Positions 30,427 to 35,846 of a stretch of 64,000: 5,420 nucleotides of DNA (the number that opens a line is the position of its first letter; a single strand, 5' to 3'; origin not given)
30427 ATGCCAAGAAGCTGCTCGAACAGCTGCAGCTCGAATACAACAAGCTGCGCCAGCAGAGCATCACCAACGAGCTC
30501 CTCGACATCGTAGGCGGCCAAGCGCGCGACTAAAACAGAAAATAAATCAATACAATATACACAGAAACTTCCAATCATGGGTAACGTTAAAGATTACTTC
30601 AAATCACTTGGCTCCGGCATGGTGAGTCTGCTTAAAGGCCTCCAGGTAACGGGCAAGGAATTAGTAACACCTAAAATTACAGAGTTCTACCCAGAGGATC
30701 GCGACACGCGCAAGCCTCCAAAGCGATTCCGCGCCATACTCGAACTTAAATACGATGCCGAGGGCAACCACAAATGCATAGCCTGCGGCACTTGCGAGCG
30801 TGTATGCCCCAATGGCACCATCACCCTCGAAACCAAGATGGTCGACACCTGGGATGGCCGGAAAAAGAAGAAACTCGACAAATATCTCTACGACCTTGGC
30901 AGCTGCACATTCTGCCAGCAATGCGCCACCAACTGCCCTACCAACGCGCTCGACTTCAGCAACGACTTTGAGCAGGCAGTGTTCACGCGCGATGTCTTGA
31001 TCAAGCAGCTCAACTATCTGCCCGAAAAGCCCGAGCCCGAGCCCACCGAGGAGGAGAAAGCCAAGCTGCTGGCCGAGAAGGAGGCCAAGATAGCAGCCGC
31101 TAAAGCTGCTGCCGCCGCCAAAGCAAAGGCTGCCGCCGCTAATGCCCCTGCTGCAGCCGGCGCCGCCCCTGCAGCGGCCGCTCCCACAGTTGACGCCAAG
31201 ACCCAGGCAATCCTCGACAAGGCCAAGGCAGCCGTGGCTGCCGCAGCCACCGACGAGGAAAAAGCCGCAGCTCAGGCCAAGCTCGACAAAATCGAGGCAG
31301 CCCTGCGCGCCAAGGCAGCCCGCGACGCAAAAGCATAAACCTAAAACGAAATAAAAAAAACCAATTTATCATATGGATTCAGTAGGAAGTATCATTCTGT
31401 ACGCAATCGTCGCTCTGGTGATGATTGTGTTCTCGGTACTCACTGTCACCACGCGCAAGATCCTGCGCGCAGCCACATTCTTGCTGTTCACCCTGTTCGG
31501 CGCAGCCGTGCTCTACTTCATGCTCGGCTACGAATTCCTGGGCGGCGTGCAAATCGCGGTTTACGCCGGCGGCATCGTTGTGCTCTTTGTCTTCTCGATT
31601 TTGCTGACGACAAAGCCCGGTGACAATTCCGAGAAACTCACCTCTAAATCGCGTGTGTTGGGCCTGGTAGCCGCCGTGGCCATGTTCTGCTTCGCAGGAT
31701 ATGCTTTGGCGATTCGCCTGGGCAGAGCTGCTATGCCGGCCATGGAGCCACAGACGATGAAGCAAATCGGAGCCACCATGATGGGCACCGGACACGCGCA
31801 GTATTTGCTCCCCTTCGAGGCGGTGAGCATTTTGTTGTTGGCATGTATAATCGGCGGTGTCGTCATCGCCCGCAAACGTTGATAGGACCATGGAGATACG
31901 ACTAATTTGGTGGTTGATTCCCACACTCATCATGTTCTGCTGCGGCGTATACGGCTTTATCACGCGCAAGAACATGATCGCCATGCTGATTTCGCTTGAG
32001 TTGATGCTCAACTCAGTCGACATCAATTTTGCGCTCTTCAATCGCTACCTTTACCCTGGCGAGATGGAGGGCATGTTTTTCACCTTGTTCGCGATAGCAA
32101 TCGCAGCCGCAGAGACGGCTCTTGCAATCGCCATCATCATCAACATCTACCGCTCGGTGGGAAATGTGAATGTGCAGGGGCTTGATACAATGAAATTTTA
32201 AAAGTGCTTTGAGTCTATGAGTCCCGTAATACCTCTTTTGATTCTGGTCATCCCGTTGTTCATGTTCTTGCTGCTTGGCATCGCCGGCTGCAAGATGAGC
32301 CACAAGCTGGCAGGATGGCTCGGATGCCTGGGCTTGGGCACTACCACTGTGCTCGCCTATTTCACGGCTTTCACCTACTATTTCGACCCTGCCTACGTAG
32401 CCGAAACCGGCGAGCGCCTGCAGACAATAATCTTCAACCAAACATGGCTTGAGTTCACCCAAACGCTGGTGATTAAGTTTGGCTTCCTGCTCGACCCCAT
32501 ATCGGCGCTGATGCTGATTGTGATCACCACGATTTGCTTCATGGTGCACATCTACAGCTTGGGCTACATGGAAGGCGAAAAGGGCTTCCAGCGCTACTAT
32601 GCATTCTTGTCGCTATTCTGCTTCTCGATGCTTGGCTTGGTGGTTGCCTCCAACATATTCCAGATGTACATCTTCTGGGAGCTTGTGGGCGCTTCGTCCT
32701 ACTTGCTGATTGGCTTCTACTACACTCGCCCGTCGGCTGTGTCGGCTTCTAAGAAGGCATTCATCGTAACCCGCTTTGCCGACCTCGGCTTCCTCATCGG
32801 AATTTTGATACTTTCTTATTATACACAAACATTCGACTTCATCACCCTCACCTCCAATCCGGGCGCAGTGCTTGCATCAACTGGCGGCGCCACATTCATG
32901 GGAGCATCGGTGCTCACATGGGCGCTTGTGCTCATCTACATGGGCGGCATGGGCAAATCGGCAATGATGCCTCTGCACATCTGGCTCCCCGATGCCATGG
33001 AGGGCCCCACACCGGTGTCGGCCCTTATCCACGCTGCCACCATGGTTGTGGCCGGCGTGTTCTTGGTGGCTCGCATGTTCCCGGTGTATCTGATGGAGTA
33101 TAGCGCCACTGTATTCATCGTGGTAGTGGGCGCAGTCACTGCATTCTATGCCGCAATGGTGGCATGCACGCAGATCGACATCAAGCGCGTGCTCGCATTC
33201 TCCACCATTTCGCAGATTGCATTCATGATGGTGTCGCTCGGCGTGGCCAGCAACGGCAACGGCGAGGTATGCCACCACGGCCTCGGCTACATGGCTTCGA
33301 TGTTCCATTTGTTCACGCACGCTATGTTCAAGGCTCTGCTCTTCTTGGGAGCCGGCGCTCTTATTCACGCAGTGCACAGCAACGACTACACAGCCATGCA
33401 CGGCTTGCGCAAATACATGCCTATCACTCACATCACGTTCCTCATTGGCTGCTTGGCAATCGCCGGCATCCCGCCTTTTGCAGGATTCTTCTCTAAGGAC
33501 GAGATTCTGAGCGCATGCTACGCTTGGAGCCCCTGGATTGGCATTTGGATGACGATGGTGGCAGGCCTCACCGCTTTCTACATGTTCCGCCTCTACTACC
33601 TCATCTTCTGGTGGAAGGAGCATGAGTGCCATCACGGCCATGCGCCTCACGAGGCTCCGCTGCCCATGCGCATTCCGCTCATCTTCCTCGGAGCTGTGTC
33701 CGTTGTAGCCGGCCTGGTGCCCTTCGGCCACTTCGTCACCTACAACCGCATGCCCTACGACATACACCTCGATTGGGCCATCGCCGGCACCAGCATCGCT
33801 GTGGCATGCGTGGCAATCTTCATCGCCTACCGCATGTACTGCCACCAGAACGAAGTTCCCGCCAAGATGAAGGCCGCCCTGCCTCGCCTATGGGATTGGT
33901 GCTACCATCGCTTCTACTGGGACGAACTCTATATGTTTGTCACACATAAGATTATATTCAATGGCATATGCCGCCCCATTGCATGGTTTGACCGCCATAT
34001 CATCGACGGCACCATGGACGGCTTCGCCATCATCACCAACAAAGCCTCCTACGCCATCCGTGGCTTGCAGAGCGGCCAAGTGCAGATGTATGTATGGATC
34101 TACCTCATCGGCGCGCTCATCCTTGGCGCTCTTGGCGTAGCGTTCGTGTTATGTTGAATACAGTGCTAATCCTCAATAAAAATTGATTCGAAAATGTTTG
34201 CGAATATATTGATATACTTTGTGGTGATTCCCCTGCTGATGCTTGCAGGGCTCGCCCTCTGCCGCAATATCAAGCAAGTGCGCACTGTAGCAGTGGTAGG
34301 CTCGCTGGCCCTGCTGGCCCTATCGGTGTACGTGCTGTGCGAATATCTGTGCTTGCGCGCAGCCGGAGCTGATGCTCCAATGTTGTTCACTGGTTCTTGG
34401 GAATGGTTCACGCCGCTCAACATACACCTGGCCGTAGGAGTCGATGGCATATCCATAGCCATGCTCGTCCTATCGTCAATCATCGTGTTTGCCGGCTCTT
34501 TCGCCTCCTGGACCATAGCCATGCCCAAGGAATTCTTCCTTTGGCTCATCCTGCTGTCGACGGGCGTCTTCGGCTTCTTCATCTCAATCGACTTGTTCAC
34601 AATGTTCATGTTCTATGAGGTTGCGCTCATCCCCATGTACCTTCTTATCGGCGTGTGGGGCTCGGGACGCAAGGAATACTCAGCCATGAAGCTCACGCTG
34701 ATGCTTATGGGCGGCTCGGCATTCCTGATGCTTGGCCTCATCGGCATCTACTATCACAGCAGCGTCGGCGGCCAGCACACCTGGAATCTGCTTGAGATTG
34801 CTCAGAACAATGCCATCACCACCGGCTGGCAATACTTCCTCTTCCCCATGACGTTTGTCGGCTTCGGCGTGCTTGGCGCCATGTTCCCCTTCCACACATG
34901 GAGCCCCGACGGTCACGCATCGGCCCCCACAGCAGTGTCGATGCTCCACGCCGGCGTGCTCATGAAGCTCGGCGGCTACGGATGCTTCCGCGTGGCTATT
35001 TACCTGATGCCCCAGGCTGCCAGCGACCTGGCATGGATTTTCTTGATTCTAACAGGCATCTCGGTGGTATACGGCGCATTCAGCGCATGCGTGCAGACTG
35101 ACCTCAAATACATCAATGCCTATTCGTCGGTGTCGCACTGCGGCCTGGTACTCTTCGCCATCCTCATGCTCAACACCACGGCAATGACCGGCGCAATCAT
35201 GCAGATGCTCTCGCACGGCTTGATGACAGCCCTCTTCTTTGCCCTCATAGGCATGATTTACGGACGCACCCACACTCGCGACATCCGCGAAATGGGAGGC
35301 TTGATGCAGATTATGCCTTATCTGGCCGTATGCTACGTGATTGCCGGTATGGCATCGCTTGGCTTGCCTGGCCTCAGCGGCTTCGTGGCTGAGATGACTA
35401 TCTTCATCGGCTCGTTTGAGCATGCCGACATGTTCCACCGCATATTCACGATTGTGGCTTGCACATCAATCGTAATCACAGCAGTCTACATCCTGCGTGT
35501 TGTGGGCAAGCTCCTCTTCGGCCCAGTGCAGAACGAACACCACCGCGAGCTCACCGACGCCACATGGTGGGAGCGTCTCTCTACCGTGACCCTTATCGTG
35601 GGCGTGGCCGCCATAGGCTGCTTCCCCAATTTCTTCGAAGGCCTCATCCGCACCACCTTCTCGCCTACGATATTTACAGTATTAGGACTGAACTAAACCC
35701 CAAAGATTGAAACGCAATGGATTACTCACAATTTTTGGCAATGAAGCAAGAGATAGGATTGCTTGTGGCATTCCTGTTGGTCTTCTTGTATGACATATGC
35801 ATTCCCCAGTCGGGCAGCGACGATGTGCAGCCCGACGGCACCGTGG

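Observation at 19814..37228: Entire F1Fo ATP synthase operon nested inside the complex I (nuo) operon: an 18-gene respiratory superoperon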

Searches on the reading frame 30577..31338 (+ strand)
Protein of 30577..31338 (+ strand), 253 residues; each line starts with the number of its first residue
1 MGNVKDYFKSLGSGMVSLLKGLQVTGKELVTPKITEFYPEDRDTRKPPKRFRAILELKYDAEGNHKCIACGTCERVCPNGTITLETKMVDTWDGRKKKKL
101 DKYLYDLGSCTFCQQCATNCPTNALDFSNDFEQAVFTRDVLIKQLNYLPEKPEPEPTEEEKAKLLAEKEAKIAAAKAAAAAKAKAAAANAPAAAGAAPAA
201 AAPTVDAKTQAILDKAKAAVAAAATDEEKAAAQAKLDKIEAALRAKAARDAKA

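Call 4: search_protein_families(library=pfam, proteins=[window:30577-31338:+])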
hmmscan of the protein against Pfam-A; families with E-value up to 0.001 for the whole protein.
window:30577-31338:+ (253 aa): 10 families
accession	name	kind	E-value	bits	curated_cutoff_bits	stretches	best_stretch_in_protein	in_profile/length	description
PF00037.32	Fer4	-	2.7e-12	46.4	21.1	2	66-83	7-24/24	4Fe-4S binding domain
PF12838.12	Fer4_7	-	7.2e-12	46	27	1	66-124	1-52/52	4Fe-4S dicluster domain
PF13187.11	Fer4_9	-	6.5e-09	36.1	27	1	66-124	1-51/52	4Fe-4S dicluster domain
PF13237.11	Fer4_10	-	1.1e-08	35.3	25.5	0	104-132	3-22/53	4Fe-4S dicluster domain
PF13183.11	Fer4_8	-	1.7e-08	35.3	27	1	65-123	3-67/68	4Fe-4S dicluster domain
PF13484.11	Fer4_16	-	3.7e-07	31.2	30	0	66-95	1-30/66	4Fe-4S double cluster binding domain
PF12837.12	Fer4_6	-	1.9e-06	28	25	0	65-81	7-23/24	4Fe-4S binding domain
PF12797.12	Fer4_2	-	3e-06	27.3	24.5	0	66-78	9-21/22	4Fe-4S binding domain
PF13534.11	Fer4_17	-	1.9e-05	25.6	22.2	0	62-80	41-59/61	4Fe-4S dicluster domain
PF25160.1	LdpA_Fe-S-bd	-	0.00013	22.1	27.6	0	64-85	25-46/49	LdpA Fe-S cluster-binding domain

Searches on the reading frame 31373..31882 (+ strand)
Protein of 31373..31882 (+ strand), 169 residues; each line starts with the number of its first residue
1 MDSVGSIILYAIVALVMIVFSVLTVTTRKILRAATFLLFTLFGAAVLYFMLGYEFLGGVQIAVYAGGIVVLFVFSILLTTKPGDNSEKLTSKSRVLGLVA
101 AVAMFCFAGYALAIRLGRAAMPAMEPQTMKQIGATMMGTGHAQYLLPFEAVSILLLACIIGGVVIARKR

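Call 4: search_protein_families(library=pfam, proteins=[window:31373-31882:+])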
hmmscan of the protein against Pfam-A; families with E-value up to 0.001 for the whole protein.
window:31373-31882:+ (169 aa): 1 family
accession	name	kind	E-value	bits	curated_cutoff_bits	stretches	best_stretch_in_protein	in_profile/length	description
PF00499.25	Oxidored_q3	-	6.1e-35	120.5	33.2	1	21-165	2-146/146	NADH-ubiquinone/plastoquinone oxidoreductase chain 6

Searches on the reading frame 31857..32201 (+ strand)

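Call 4: search_protein_families(library=pfam, proteins=[window:31857-32201:+])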
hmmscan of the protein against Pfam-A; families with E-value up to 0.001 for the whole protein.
window:31857-32201:+ (114 aa): 1 family
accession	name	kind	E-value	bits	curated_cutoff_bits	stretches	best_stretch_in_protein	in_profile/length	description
PF00420.29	Oxidored_q2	-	6.6e-26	90.3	26.1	1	20-113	3-94/95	NADH-ubiquinone/plastoquinone oxidoreductase chain 4L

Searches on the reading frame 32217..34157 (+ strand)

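Call 4: search_protein_families(library=pfam, proteins=[window:32217-34157:+])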
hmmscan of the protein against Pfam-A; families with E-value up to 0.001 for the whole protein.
window:32217-34157:+ (646 aa): 2 families
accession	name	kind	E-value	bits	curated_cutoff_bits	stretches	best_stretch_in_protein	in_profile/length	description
PF00361.26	Proton_antipo_M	-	1.3e-77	261.4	21.5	1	144-449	1-290/294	NADH:quinone oxidoreductase/Mrp antiporter, TM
PF00662.26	Proton_antipo_N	-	1.1e-19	70.5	24.5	1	77-128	1-51/51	NADH-Ubiquinone oxidoreductase (complex I), chain 5 N-terminus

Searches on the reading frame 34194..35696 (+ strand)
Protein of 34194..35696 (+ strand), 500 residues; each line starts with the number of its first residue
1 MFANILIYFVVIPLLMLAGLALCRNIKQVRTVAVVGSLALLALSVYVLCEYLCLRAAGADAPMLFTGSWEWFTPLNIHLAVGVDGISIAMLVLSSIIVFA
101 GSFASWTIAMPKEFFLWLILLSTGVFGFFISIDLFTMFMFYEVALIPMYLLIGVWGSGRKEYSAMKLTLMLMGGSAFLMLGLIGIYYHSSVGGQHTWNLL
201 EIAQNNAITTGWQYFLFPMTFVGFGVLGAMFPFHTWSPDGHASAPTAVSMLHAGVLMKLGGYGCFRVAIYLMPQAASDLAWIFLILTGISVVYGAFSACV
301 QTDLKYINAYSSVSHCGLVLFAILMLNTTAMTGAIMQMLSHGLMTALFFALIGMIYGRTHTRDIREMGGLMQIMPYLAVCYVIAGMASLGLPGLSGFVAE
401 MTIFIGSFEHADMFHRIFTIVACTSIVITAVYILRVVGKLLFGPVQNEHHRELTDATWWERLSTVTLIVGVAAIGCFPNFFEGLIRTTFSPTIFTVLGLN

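Call 4: search_protein_families(library=pfam, proteins=[window:34194-35696:+])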
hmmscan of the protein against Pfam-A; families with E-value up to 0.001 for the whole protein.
window:34194-35696:+ (500 aa): 1 family
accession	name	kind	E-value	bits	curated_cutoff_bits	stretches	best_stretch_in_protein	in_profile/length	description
PF00361.26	Proton_antipo_M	-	4.8e-62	210.2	21.5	1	132-418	2-286/294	NADH:quinone oxidoreductase/Mrp antiporter, TM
